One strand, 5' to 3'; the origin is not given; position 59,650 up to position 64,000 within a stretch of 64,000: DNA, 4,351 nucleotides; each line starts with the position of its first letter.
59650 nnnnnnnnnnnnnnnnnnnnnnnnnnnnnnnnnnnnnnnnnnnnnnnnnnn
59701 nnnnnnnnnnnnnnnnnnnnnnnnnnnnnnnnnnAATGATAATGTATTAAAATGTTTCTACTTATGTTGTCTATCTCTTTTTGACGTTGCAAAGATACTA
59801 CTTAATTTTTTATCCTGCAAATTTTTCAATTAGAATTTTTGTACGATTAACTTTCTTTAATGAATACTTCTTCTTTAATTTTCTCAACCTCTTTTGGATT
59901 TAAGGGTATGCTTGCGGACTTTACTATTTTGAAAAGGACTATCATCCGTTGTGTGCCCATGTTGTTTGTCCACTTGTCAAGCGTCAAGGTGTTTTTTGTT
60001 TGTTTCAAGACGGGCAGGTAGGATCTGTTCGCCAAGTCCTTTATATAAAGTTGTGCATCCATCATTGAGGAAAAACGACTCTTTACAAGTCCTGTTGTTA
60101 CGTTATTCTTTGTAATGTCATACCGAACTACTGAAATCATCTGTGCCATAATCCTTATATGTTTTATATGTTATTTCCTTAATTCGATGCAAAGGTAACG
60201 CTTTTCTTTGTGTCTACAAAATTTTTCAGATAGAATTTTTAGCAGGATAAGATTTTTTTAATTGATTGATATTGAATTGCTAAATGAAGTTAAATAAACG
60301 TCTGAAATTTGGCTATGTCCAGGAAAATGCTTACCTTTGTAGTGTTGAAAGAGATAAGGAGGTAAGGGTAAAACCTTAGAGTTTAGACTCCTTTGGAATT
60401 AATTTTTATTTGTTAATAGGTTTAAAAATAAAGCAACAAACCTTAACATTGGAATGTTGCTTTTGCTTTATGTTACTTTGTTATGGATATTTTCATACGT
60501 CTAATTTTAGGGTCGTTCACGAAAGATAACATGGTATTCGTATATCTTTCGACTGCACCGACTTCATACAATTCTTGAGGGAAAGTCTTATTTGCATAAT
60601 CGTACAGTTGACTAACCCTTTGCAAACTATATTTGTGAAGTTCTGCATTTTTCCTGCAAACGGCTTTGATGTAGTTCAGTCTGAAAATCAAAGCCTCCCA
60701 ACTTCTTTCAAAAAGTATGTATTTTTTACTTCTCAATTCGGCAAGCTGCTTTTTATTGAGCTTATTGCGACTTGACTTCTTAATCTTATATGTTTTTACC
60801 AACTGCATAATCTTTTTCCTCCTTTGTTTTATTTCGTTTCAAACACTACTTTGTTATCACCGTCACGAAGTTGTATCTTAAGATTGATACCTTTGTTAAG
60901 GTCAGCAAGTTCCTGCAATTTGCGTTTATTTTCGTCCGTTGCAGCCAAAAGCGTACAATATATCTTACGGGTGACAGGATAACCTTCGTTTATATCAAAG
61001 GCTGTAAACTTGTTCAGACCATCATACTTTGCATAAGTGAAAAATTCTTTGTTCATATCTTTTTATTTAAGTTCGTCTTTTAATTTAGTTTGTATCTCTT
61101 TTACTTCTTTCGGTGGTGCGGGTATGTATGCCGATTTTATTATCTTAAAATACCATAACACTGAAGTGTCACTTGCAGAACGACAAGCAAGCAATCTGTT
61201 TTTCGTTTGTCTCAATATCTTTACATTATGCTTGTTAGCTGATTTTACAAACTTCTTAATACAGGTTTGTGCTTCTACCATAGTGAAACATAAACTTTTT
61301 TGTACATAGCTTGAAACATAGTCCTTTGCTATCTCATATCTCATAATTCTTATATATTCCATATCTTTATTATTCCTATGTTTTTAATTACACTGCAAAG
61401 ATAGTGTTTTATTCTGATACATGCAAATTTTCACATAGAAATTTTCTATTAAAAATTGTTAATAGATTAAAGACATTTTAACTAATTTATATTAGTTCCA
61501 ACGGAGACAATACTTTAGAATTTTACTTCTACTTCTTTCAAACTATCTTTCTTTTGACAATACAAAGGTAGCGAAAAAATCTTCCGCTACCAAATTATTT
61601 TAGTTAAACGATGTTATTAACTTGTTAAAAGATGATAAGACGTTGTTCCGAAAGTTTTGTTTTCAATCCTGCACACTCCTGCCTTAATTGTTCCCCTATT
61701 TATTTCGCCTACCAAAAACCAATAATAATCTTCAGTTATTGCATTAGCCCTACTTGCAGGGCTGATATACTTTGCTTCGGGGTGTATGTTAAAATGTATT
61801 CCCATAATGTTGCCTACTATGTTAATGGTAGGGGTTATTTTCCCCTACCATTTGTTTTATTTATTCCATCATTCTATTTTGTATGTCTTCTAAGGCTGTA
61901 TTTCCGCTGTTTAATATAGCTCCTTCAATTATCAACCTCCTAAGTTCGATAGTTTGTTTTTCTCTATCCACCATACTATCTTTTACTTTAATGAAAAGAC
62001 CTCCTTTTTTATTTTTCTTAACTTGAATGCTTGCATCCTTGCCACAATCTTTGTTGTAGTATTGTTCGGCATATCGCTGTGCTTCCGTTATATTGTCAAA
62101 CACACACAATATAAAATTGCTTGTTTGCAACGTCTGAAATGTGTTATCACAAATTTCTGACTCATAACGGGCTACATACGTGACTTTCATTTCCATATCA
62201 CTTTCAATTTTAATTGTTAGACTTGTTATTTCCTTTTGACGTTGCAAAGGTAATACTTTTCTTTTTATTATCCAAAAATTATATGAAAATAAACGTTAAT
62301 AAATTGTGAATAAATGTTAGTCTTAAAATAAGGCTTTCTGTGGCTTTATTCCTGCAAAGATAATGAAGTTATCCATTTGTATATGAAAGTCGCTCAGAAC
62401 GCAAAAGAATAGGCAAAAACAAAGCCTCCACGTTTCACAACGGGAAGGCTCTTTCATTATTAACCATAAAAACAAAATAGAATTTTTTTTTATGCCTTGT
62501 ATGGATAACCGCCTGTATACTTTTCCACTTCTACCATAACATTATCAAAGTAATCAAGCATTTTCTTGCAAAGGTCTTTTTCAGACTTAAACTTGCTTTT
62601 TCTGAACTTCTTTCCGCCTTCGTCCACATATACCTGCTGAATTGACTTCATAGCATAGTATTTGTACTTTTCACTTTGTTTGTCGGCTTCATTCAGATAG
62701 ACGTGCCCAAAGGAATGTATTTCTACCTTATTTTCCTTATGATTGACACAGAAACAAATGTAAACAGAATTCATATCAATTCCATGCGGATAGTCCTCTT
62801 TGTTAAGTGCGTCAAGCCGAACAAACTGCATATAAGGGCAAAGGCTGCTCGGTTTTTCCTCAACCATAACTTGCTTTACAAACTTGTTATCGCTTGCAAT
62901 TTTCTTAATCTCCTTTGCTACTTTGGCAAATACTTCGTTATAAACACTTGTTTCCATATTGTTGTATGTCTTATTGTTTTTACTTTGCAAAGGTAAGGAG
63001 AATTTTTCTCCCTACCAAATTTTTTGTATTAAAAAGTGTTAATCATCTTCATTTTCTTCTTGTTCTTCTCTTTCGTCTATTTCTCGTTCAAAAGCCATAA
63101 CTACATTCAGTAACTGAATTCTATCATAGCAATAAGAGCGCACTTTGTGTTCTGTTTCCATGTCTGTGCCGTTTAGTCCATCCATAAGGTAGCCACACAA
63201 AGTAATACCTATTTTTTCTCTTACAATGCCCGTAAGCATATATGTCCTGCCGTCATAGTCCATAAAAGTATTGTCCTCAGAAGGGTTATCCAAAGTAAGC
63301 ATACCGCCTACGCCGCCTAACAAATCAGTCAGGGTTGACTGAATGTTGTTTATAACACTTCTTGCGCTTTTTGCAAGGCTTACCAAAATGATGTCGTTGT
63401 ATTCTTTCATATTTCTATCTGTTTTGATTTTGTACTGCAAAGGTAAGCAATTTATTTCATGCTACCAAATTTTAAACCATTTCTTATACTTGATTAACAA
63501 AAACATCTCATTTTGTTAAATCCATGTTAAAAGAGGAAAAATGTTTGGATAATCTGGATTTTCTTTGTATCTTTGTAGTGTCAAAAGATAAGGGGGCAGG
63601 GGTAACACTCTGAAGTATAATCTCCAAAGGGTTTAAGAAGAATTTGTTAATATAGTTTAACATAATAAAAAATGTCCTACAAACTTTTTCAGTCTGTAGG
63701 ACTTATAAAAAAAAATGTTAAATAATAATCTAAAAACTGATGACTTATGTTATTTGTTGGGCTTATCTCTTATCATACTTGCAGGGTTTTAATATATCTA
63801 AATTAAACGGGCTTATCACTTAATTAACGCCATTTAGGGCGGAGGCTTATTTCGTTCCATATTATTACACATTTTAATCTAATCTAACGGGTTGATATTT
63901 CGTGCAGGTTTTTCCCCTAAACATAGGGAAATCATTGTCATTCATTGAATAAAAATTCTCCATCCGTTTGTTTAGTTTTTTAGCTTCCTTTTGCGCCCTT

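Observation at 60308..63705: Three-copy family of promoter-driven small RNAs with a covarying hairpin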

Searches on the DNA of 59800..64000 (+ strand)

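Call 8: search_dna_similar(query=window:59800-64000:+, collection=phages, mode=near, max_rows=30)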
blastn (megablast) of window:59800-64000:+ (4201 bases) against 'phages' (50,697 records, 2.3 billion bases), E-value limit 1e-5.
No match.

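Call 9: search_dna_similar(query=window:59800-64000:+, collection=plasmids, mode=near, max_rows=20)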
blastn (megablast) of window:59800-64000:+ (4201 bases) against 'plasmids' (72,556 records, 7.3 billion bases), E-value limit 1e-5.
No match.

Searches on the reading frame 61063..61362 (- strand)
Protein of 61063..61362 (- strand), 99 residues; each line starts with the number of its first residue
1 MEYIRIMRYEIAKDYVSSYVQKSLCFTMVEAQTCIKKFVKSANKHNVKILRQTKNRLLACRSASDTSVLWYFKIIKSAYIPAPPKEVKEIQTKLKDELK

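Call 11: search_protein_families(library=pfam, max_evalue=0.01, proteins=[window:61063-61362:-])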
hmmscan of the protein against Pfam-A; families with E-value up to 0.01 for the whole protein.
window:61063-61362:- (99 aa): 1 family
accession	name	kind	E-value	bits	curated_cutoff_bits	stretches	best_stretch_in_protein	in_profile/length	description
PF03141.22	Methyltransf_29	-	0.00057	19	23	1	19-91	239-309/506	Putative S-adenosyl-L-methionine-dependent methyltransferase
